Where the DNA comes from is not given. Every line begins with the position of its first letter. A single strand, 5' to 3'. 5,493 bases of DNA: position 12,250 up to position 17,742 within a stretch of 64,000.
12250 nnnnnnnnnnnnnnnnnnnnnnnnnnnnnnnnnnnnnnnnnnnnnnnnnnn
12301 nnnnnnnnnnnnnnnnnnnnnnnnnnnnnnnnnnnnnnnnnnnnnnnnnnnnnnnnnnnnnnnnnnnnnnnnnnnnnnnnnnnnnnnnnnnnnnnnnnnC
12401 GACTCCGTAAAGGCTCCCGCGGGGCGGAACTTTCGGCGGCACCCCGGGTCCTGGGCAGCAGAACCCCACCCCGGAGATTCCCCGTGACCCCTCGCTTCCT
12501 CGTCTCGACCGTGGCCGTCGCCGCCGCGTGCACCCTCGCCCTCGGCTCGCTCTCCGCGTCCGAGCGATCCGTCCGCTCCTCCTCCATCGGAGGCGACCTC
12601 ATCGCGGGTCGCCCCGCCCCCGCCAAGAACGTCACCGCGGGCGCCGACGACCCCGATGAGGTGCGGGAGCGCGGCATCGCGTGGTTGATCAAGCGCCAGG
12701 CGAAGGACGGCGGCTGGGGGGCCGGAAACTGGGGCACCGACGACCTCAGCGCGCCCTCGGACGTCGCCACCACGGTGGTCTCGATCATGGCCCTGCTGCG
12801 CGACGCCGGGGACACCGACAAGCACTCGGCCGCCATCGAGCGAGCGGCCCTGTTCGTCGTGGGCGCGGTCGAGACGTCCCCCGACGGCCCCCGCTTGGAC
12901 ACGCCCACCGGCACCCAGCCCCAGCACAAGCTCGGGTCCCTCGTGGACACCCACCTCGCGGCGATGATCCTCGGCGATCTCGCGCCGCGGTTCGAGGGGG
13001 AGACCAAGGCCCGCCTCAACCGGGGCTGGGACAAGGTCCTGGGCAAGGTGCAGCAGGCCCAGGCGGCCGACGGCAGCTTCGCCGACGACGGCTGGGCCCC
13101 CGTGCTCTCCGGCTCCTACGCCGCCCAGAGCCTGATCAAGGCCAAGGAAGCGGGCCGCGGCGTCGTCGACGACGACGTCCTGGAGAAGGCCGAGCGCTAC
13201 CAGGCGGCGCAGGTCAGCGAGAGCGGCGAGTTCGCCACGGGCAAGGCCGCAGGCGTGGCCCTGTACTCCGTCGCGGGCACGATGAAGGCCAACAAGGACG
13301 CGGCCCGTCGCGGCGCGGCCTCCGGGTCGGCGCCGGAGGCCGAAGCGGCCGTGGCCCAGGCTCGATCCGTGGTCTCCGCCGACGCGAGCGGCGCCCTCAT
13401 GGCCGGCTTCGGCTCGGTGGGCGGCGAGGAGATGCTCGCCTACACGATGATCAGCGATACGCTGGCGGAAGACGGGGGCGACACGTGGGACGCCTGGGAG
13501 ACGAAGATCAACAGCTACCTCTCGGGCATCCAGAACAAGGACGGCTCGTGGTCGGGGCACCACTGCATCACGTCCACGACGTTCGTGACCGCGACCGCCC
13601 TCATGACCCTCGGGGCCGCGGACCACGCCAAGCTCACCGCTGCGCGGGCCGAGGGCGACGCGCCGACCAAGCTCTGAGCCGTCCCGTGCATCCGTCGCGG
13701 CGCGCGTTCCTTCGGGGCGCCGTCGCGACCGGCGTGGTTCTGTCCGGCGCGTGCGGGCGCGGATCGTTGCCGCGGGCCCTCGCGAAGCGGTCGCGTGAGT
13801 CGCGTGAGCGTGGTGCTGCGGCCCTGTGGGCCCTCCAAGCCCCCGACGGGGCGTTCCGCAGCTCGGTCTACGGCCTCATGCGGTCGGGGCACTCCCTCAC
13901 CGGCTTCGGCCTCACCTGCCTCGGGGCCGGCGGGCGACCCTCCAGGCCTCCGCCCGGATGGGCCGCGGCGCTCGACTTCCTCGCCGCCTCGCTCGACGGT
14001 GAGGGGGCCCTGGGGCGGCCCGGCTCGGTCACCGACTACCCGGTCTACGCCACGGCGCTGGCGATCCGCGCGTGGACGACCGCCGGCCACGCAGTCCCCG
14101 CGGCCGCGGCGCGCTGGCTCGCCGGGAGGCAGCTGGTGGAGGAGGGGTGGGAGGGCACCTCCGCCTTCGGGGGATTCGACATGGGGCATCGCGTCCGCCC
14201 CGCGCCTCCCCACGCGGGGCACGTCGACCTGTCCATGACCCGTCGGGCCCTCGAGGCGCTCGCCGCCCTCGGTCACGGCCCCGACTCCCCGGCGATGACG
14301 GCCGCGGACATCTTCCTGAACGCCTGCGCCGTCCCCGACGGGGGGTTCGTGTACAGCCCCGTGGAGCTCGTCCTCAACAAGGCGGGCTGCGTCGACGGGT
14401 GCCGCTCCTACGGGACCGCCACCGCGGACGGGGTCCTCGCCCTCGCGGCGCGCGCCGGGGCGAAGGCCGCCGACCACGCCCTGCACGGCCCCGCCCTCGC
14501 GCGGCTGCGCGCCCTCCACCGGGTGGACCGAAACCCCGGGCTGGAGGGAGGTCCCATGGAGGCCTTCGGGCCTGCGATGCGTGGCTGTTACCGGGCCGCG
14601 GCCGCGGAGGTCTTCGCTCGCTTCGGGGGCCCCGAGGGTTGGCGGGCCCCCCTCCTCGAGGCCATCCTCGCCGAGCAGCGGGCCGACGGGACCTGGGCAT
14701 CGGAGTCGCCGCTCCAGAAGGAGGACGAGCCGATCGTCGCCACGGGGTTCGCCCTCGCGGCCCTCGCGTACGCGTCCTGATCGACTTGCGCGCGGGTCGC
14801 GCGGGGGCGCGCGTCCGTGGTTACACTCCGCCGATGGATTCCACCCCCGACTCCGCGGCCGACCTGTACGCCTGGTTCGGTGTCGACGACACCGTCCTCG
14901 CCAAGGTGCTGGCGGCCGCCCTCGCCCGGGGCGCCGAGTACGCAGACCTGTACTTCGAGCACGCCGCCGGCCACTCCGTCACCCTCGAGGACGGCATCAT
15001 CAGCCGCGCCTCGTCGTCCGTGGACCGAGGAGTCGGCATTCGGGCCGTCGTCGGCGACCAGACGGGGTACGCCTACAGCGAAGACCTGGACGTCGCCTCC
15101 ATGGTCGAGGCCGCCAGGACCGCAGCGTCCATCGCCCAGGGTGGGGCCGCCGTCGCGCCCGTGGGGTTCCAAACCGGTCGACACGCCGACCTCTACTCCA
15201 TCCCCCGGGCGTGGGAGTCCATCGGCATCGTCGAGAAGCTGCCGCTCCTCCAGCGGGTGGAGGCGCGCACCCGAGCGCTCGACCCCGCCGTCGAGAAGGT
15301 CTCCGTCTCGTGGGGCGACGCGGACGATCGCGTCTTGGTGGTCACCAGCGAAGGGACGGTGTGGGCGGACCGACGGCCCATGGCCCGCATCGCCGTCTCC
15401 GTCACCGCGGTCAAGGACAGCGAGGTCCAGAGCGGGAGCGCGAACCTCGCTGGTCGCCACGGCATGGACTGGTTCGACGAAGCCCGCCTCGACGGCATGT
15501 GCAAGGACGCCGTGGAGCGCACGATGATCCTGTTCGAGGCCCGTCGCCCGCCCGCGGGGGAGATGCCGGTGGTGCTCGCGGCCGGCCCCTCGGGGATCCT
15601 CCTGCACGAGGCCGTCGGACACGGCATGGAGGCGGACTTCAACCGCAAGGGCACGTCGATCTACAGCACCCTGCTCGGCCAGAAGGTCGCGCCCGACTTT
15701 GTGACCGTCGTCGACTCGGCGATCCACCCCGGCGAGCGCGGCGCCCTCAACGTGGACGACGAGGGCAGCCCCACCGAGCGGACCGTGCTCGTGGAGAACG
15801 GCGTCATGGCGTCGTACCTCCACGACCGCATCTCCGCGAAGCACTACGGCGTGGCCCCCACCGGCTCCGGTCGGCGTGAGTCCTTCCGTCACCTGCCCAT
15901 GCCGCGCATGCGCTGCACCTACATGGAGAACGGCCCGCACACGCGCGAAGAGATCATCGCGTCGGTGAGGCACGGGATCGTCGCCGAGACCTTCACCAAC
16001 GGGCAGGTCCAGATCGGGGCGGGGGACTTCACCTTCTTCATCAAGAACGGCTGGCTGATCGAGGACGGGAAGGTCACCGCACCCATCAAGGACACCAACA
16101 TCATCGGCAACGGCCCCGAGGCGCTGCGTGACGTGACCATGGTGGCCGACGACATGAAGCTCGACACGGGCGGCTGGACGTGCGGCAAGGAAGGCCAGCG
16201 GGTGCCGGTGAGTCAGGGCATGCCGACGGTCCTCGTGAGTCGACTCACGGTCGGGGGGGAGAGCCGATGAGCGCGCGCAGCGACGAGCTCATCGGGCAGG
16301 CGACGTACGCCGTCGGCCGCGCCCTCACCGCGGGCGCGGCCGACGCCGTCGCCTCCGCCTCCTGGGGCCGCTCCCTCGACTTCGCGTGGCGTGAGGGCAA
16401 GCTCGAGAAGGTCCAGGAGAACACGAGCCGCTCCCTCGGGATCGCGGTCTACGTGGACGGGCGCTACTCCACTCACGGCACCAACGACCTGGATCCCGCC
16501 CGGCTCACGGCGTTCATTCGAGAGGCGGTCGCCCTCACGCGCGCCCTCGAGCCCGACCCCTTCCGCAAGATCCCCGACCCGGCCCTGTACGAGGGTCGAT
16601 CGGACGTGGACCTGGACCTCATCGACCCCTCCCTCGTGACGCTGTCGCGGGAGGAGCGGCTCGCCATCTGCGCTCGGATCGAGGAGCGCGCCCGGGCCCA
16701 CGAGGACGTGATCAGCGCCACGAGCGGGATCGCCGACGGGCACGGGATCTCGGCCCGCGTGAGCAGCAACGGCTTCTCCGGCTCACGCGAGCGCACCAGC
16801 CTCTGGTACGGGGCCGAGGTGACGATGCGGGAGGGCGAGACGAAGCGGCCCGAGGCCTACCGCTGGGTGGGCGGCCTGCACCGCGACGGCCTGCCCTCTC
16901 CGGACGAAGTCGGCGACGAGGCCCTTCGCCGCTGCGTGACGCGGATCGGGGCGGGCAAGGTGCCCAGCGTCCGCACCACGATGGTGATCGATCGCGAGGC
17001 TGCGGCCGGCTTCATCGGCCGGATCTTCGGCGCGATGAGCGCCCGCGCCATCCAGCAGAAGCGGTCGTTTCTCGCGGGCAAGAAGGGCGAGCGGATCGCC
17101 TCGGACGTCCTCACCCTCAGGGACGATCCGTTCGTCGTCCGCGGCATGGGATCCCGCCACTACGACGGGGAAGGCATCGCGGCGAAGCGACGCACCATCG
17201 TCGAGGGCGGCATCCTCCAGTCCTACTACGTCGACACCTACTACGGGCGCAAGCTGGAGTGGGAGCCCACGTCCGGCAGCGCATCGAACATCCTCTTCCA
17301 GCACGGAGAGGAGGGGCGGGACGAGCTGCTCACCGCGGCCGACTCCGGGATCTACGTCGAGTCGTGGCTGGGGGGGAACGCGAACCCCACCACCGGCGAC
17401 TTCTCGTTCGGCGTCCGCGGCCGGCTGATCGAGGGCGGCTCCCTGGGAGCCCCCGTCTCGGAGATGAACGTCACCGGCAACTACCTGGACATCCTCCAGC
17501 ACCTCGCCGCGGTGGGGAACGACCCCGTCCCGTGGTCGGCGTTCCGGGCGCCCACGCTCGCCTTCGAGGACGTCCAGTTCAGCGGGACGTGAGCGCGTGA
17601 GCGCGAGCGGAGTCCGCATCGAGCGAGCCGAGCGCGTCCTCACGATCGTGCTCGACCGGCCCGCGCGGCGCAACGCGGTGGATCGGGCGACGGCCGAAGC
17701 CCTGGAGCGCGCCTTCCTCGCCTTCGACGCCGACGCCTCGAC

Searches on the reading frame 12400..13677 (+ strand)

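Call 69: search_protein_families(library=pfam, proteins=[window:12400-13677:+], max_evalue=0.00001)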
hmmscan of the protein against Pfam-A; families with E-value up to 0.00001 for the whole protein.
window:12400-13677:+ (425 aa): 1 family
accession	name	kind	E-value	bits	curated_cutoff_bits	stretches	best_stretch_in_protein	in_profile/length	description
PF13249.12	SQHop_cyclase_N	-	9.8e-06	25.4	26.2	0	85-154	43-104/291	Squalene-hopene cyclase N-terminal domain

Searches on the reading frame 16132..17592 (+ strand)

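Call 69: search_protein_families(library=pfam, proteins=[window:16132-17592:+], max_evalue=0.00001)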
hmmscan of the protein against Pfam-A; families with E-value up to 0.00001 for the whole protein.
window:16132-17592:+ (486 aa): 3 families
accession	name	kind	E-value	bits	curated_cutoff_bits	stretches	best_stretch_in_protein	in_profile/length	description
PF19289.4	PmbA_TldD_3rd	-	3.8e-58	196.7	22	1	281-485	3-220/220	PmbA/TldA metallopeptidase C-terminal domain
PF19290.4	PmbA_TldD_2nd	-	4.2e-09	37.3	20.9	1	170-270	5-107/109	PmbA/TldA metallopeptidase central domain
PF01523.21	PmbA_TldD_1st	-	4e-07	30.5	20.9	1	76-135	5-64/65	PmbA/TldA metallopeptidase domain 1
